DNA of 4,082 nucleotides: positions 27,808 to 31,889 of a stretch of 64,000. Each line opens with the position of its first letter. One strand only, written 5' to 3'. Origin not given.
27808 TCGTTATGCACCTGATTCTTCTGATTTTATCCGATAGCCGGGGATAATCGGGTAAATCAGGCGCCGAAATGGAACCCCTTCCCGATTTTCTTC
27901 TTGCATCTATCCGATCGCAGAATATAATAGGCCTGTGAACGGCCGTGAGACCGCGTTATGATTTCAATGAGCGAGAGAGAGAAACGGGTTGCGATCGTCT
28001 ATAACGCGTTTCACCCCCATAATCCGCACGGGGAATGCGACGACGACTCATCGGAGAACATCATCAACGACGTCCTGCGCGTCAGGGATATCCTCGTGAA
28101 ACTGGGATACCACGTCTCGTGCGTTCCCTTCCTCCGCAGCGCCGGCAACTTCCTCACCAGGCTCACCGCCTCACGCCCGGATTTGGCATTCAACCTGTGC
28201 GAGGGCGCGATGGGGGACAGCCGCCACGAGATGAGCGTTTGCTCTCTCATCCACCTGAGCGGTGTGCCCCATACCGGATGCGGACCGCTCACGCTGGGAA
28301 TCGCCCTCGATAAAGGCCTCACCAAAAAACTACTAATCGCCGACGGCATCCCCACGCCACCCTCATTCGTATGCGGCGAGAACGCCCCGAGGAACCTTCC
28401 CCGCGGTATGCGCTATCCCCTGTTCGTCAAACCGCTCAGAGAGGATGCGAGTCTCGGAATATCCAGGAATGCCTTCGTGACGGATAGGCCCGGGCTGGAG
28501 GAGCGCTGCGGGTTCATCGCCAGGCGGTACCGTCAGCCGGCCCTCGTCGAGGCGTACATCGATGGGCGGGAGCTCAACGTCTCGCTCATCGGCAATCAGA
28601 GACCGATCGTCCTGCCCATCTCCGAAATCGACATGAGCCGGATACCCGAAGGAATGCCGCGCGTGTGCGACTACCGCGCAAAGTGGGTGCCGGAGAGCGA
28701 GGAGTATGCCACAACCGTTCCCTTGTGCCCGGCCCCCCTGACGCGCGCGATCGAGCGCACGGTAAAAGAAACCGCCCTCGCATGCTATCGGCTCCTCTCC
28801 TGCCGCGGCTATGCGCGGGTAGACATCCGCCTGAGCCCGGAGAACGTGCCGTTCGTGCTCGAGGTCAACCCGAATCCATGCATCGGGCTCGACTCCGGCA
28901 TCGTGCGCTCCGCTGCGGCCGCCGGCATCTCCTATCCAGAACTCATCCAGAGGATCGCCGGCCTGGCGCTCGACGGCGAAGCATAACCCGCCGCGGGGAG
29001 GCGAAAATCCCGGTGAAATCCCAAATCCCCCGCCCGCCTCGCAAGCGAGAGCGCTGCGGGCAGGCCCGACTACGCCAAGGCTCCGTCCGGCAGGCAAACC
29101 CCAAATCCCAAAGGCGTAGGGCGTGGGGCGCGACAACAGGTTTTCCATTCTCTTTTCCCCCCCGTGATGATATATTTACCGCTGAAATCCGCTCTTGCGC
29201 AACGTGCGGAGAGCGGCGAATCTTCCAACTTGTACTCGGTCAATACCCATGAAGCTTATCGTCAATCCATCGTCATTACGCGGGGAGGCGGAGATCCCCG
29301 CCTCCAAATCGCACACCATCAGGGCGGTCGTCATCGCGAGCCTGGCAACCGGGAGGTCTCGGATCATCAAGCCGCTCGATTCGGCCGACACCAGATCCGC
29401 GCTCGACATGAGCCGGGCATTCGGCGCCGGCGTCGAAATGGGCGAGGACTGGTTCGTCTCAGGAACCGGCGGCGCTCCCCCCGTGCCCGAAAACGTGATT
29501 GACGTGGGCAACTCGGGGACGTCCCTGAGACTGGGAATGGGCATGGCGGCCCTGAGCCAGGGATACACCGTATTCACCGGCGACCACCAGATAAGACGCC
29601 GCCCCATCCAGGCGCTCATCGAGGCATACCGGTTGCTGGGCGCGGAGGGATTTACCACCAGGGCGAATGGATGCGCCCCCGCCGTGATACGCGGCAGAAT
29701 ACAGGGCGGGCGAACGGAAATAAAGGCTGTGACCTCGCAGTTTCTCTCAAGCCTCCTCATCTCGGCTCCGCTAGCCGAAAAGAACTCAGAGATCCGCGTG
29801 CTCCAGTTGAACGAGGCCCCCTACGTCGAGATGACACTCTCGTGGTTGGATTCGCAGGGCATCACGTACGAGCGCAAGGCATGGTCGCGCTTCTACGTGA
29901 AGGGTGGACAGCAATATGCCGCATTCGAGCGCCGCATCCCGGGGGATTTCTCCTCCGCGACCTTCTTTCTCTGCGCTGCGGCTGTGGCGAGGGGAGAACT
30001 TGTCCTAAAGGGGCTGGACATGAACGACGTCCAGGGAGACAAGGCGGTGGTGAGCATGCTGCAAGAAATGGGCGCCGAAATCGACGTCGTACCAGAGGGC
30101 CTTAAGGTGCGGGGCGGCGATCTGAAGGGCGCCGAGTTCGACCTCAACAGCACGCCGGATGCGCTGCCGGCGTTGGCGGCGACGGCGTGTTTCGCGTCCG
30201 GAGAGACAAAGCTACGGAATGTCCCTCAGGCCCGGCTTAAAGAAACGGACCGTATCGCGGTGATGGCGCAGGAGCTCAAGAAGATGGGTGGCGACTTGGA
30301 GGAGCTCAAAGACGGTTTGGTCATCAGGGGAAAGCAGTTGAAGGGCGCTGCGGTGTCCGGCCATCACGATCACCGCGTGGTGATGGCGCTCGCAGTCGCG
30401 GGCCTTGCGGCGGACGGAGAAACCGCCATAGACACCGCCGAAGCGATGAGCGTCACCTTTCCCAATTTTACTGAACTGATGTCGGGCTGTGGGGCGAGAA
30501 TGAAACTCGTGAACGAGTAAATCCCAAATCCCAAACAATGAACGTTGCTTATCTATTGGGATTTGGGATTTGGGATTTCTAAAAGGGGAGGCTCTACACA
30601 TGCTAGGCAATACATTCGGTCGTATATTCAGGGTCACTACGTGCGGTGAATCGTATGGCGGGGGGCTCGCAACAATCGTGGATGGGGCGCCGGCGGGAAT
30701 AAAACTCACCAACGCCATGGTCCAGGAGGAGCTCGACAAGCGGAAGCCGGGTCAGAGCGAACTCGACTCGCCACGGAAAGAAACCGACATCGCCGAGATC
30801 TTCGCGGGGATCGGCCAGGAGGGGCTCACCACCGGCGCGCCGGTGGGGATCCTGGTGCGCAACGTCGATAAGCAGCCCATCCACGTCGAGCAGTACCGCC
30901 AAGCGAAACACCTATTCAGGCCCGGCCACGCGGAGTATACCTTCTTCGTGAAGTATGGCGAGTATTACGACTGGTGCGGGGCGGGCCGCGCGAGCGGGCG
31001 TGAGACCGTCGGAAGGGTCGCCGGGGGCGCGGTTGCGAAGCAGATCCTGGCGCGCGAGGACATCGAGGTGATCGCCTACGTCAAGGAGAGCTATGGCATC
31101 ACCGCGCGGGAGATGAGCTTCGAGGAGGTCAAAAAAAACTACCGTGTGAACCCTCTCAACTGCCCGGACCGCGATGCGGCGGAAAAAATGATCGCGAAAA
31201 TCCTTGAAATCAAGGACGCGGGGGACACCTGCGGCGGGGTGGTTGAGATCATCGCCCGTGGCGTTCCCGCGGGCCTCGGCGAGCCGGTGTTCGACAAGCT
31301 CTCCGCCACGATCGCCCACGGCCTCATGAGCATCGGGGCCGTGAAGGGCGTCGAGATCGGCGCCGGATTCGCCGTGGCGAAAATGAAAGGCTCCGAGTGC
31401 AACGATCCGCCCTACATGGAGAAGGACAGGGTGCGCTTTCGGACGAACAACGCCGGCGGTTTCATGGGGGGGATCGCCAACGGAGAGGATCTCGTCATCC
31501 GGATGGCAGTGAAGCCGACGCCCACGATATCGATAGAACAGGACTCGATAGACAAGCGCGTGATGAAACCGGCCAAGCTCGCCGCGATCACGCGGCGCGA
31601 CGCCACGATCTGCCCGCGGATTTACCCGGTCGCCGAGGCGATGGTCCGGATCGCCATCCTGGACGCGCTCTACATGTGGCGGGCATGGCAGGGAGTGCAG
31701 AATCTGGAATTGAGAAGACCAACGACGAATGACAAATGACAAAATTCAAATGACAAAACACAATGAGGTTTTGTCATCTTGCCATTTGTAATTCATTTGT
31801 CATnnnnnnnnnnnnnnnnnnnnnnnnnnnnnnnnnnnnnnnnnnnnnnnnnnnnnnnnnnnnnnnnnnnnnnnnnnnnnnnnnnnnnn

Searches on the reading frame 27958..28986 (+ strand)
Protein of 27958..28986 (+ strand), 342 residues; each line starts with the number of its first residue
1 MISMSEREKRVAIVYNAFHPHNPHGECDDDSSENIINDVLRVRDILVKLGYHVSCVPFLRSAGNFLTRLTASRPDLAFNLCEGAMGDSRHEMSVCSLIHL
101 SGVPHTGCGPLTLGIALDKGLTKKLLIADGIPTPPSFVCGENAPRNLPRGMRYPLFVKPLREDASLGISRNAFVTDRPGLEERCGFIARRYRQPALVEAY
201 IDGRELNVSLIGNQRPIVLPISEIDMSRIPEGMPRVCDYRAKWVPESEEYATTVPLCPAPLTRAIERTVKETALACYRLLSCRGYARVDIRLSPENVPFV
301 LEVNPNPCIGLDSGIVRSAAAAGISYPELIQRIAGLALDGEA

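Call 36: search_protein_families(library=pfam, proteins=[window:27958-28986:+], max_evalue=0.00001)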
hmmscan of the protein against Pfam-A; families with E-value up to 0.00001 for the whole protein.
window:27958-28986:+ (342 aa): 2 families
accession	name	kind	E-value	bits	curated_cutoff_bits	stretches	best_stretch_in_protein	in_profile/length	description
PF07478.18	Dala_Dala_lig_C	-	3.6e-30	105.5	24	1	146-333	30-202/204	D-ala D-ala ligase C-terminus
PF02655.19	ATP-grasp_3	-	4.2e-06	27.4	23.2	1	118-305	3-155/160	ATP-grasp domain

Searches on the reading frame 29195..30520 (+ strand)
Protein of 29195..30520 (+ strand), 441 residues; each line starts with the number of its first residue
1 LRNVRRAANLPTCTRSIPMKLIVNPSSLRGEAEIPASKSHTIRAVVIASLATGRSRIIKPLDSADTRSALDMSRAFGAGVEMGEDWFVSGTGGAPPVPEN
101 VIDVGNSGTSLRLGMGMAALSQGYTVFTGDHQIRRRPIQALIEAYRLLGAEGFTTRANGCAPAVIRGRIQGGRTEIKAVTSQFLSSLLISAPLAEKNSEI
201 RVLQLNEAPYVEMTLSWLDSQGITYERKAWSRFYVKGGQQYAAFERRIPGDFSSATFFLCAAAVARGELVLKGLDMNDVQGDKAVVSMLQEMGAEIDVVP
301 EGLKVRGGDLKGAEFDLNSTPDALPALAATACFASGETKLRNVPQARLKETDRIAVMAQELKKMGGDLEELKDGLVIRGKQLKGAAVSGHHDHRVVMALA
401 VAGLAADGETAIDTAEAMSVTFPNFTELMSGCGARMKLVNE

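Call 36: search_protein_families(library=pfam, proteins=[window:29195-30520:+], max_evalue=0.00001)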
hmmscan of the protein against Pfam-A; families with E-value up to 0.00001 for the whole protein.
window:29195-30520:+ (441 aa): 1 family
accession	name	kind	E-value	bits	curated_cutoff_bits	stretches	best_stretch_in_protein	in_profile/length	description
PF00275.25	EPSP_synthase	-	5e-110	368.5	22.8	1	25-427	4-415/417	EPSP synthase (3-phosphoshikimate 1-carboxyvinyltransferase)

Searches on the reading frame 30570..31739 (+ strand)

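Call 36: search_protein_families(library=pfam, proteins=[window:30570-31739:+], max_evalue=0.00001)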
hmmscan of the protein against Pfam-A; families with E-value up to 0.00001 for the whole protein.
window:30570-31739:+ (389 aa): 1 family
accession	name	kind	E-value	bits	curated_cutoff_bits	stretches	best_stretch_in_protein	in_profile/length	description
PF01264.26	Chorismate_synt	-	2.4e-116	388.4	27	1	20-367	1-326/327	Chorismate synthase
